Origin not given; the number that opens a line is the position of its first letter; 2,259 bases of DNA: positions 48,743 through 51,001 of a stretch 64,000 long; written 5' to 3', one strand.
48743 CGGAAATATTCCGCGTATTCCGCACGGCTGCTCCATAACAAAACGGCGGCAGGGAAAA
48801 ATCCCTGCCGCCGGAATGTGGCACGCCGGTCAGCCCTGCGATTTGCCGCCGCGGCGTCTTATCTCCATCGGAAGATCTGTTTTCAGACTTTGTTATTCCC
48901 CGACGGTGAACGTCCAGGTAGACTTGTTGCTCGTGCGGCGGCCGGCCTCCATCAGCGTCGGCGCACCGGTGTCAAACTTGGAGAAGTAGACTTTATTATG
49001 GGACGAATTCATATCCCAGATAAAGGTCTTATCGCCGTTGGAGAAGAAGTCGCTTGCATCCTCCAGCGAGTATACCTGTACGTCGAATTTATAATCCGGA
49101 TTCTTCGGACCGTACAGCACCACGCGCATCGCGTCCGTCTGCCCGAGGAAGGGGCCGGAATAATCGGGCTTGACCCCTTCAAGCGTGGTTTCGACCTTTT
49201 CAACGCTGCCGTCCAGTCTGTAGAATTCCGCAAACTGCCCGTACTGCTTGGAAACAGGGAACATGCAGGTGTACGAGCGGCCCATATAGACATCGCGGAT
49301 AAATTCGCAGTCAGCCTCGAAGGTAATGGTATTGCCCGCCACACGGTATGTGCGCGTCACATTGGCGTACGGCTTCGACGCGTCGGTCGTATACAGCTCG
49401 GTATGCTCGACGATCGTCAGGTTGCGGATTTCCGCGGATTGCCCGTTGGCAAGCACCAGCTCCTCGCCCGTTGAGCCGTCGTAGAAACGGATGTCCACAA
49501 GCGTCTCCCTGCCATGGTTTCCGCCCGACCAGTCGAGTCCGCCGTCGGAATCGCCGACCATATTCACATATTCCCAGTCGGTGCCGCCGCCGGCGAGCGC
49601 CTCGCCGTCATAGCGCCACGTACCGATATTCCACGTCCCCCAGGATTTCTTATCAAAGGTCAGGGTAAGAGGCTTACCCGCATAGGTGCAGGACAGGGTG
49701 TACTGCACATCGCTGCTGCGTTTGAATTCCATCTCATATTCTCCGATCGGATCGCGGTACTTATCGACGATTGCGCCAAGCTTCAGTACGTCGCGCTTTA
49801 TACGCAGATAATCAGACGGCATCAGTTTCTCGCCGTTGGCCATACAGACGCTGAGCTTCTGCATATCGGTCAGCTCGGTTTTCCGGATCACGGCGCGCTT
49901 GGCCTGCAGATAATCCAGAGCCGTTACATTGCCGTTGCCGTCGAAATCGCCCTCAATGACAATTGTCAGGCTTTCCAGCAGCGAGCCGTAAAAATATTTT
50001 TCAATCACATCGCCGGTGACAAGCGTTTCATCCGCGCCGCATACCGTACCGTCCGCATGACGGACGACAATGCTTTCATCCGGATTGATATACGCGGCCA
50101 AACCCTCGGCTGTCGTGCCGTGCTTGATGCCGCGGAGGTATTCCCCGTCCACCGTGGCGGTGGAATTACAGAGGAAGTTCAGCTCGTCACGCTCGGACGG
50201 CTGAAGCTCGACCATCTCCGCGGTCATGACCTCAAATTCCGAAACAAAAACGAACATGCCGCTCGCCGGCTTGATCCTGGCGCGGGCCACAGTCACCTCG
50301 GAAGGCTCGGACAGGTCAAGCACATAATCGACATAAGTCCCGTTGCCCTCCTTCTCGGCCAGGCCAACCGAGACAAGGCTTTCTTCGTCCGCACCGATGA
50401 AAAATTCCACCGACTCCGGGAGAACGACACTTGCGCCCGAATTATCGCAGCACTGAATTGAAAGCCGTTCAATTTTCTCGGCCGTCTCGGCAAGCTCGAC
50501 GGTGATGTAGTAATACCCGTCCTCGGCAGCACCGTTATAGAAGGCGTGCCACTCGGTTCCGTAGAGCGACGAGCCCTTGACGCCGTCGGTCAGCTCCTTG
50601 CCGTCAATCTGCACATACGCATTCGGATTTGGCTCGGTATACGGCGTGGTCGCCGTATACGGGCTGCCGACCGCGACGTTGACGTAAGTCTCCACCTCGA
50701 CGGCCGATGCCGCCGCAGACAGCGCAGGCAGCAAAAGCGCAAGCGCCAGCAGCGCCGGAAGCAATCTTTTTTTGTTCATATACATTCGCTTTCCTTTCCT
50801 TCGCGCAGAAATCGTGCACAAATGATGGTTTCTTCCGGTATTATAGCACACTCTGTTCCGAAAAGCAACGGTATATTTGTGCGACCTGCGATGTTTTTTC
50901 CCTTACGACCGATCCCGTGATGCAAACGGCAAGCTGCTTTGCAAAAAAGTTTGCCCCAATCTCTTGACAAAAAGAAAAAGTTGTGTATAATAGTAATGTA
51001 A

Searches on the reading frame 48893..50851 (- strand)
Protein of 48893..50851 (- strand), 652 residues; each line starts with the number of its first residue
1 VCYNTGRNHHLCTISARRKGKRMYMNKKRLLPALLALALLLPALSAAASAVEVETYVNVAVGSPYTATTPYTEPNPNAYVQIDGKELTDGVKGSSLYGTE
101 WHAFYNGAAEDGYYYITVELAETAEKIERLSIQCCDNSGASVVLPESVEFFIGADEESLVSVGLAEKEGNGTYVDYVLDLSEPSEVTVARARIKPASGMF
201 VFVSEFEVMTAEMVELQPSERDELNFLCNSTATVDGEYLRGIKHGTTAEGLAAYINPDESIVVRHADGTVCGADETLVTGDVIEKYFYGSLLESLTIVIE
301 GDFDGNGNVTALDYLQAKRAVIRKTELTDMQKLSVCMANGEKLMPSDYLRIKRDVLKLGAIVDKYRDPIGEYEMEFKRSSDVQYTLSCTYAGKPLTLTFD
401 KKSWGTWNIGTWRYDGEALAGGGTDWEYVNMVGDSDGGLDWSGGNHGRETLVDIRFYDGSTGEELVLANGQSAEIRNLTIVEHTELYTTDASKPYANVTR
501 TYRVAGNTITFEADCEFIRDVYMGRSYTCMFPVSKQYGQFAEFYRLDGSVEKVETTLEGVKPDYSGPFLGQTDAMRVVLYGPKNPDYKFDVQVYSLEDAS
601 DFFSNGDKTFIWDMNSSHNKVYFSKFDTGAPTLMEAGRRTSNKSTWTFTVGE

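Call 75: search_protein_families(library=pfam, proteins=[window:48893-50851:-], max_evalue=0.01)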
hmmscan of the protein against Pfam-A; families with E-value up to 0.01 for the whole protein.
window:48893-50851:- (652 aa): 2 families
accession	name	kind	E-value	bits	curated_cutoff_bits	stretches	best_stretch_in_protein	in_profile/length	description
PF00404.24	Dockerin_1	-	0.0032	18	22.9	1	301-332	2-33/57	Dockerin type I domain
PF10989.13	DUF2808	-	0.0055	17.2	25.3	0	104-164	16-78/146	Protein of unknown function (DUF2808)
